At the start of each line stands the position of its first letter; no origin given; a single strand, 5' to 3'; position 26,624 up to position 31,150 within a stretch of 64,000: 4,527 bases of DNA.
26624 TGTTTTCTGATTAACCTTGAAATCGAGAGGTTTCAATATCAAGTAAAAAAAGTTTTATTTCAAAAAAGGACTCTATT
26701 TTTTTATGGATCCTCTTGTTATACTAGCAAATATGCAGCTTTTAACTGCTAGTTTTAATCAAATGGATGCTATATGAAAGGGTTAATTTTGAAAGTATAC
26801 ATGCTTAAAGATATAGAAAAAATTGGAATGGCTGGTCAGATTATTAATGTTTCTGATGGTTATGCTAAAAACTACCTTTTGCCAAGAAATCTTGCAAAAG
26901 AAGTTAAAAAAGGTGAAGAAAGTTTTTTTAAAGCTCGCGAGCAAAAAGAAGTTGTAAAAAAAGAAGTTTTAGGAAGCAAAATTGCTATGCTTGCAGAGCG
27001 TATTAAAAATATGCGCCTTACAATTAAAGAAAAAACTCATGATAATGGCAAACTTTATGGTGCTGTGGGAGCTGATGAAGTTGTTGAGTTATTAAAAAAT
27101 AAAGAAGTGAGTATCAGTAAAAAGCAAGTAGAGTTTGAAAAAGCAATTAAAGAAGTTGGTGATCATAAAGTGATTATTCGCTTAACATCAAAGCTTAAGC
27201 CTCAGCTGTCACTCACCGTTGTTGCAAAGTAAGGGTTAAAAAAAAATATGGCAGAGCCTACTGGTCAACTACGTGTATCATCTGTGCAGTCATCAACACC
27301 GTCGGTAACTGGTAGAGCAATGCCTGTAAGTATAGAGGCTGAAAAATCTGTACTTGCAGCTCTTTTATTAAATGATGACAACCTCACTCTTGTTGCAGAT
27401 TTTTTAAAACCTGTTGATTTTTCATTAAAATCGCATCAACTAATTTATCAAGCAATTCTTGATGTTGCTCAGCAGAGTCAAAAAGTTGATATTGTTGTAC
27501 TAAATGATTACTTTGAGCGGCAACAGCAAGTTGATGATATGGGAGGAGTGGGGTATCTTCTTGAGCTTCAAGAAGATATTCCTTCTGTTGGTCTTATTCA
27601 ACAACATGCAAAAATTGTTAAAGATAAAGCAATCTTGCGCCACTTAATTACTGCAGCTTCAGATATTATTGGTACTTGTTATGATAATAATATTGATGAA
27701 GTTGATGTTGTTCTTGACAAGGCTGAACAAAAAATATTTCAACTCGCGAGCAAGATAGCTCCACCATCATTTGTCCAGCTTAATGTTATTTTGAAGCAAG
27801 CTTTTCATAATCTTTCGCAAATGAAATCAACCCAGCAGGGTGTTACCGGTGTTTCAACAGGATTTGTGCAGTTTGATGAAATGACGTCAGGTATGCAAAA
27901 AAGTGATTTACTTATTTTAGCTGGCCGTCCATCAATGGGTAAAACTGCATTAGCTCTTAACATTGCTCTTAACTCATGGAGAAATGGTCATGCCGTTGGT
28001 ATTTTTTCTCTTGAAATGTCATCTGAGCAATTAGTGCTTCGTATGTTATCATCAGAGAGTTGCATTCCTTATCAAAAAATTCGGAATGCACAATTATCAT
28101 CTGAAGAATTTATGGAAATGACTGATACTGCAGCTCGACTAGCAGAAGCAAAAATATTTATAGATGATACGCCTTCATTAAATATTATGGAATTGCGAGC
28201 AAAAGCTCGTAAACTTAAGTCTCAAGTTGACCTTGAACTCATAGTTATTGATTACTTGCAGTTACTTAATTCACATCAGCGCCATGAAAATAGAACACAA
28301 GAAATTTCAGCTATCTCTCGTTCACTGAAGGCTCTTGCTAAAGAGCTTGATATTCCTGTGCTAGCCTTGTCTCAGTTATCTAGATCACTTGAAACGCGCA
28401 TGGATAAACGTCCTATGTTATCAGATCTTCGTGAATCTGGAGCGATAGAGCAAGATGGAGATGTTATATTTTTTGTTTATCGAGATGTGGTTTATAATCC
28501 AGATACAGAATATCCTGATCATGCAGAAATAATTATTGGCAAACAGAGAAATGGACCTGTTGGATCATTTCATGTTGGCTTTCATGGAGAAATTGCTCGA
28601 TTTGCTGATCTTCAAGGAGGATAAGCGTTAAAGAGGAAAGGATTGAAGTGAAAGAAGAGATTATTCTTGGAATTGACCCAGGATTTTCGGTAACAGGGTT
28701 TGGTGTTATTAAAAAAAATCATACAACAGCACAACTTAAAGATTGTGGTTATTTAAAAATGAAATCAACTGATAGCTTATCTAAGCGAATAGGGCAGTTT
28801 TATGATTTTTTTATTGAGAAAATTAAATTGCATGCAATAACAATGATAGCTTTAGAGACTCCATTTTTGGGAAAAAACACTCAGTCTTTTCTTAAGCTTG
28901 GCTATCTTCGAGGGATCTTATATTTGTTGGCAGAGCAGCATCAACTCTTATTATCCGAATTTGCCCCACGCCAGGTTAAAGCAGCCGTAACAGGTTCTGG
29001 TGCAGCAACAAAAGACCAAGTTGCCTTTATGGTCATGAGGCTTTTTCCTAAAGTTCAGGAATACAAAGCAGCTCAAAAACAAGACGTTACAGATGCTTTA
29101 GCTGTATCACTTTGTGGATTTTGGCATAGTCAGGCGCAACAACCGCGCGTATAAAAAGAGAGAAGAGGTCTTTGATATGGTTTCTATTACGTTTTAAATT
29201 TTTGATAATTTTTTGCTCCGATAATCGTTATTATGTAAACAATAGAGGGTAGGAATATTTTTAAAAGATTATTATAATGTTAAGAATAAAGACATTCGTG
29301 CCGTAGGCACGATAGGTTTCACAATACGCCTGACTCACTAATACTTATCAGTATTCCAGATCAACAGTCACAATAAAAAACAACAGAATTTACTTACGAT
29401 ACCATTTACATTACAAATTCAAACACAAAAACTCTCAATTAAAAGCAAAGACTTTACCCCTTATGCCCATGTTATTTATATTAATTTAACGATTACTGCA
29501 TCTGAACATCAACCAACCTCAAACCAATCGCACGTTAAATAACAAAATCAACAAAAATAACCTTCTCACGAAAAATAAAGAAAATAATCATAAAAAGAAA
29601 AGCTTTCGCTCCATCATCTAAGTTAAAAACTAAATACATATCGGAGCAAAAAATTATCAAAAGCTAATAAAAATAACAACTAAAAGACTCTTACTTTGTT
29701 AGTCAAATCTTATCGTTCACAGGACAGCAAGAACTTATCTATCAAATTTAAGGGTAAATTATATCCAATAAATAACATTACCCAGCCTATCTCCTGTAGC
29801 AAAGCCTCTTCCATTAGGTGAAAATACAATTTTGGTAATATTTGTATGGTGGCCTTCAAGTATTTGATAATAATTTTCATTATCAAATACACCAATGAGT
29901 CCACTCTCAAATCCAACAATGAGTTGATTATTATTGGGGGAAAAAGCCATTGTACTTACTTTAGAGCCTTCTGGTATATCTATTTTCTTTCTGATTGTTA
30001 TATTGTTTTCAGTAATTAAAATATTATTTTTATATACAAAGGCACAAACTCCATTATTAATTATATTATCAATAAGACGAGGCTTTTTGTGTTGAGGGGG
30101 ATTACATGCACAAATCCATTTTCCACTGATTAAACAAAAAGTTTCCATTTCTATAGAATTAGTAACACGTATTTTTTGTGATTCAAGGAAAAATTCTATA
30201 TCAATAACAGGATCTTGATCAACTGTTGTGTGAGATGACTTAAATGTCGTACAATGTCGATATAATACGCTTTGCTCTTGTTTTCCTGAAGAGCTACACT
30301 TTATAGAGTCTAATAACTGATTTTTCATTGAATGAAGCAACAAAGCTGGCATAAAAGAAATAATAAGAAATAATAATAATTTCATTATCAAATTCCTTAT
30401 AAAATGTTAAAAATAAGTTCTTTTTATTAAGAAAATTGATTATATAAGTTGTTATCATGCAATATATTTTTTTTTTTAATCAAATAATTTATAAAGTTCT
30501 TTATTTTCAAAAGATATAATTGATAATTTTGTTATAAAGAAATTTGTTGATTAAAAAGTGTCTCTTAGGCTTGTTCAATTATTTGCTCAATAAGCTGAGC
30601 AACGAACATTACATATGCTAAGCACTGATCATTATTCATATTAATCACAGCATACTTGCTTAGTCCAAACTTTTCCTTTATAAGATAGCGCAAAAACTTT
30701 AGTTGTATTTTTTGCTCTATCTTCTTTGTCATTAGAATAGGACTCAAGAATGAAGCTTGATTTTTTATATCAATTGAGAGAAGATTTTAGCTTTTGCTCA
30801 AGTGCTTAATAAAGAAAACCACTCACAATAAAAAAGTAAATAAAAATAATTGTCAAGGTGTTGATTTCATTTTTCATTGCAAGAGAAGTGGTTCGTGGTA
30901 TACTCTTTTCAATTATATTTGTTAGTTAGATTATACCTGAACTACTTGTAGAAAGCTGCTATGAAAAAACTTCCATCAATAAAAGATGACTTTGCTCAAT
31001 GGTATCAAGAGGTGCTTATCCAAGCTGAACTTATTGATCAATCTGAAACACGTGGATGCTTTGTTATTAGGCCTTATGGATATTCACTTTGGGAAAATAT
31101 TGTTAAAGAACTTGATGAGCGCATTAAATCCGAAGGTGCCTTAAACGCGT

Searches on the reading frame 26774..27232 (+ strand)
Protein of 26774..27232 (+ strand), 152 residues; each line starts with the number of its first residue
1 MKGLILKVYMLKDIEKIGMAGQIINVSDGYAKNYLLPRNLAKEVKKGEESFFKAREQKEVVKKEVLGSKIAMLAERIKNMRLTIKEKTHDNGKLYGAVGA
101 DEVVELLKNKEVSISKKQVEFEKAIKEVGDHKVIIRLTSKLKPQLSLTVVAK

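Call 11: search_protein_families(library=pfam, proteins=[window:26774-27232:+], max_evalue=0.01)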
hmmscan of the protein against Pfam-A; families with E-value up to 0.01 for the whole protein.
window:26774-27232:+ (152 aa): 2 families
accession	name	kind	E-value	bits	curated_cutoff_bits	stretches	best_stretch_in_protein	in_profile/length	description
PF03948.19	Ribosomal_L9_C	-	2.4e-18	66.8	23.2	1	72-151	5-86/86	Ribosomal protein L9, C-terminal domain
PF01281.25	Ribosomal_L9_N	-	1.4e-15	57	20.7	1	7-48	2-43/47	Ribosomal protein L9, N-terminal domain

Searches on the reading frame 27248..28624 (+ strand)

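Call 11: search_protein_families(library=pfam, proteins=[window:27248-28624:+], max_evalue=0.01)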
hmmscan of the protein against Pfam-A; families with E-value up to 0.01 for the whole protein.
window:27248-28624:+ (458 aa): 6 families
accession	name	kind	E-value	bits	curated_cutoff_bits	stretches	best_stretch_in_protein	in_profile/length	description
PF03796.21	DnaB_C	-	8.9e-106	353.4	27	1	201-454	1-255/255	DnaB-like helicase C terminal domain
PF00772.26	DnaB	-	5.4e-28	97.5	23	1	25-126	2-103/103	DnaB-like helicase N terminal domain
PF13481.12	AAA_25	-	4.3e-09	36.7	27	1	217-377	31-190/195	AAA domain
PF06745.19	ATPase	-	4.4e-07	29.9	26.6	1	202-362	1-153/231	KaiC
PF20720.3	nSTAND3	-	0.00036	20.7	27.2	1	209-250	7-48/155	Novel STAND NTPase 3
PF24999.1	LAMB4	-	0.0015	18.8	27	1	312-342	9-39/66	Laminin subunit beta-4-like domain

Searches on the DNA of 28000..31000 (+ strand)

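Call 4: search_rna_families(source=window, start=28000, end=31000, threshold=evalue, max_evalue=10, show_alignments=2)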
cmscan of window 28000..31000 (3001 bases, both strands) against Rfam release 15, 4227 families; matches with E-value up to 10: 4.
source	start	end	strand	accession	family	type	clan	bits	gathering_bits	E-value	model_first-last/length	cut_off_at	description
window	28701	28768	-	RF00280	SNORD51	Gene; snRNA; snoRNA; CD-box;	CL00054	19.6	50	6.4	1-79/79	no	Small nucleolar RNA SNORD51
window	30682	30727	+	RF04343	Plastid-psbA-2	Cis-reg;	CL00153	18.3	55.8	5.7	1-60/60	no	Plastid-psbA-2 3UTR RNA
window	30497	30541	-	RF00103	mir-1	Gene; miRNA;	-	16.6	45.6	7.5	16-64/79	no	mir-1 microRNA precursor family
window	29298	29321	-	RF01687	Acido-Lenti-1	Gene; sRNA;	-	14.6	37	5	22-45/46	no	Acido-Lenti-1 RNA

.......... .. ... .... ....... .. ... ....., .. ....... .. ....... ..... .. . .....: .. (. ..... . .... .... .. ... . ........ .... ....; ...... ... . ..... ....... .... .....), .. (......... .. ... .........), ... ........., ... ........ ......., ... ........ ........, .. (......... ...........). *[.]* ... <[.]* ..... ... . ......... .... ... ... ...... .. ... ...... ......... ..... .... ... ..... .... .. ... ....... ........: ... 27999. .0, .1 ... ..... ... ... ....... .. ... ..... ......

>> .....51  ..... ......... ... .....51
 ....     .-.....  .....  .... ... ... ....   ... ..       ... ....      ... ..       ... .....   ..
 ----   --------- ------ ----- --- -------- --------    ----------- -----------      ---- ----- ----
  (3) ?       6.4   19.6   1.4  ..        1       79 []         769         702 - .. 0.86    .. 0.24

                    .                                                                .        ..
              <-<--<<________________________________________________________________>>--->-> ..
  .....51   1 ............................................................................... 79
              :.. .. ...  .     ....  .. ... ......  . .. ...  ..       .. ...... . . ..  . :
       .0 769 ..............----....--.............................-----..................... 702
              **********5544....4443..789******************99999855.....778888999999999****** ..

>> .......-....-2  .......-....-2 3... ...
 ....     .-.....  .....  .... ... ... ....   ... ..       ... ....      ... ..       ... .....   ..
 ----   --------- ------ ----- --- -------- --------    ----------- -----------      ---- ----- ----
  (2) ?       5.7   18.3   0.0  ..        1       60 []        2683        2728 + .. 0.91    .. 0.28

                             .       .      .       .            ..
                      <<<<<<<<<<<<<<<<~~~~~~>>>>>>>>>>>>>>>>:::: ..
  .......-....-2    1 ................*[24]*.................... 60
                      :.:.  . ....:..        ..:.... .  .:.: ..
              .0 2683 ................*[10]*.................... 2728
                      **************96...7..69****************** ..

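Call 66: search_rna_families(sources=[L002, L005, L029, L030, L031, L024, L014, L032], threshold=gathering)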
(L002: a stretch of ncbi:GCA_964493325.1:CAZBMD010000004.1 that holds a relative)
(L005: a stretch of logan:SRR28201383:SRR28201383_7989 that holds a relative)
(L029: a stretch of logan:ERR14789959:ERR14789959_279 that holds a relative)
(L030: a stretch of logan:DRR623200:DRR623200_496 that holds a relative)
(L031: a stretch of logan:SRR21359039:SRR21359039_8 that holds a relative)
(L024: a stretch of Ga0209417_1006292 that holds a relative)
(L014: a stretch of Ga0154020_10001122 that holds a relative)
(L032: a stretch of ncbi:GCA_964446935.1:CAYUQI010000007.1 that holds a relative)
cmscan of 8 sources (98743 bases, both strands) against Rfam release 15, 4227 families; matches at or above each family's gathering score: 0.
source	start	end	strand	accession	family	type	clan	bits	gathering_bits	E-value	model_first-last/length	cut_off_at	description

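Call 92: search_dna_similar(query=window:29155-29758:+, collection=plasmids, mode=distant, max_rows=8)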
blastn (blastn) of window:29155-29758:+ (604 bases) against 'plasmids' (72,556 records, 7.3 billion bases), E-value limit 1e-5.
No match.

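Call 93: search_dna_similar(query=window:29155-29758:+, collection=phages, mode=distant, max_rows=8)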
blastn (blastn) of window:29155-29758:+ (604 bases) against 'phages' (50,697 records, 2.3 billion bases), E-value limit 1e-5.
No match.
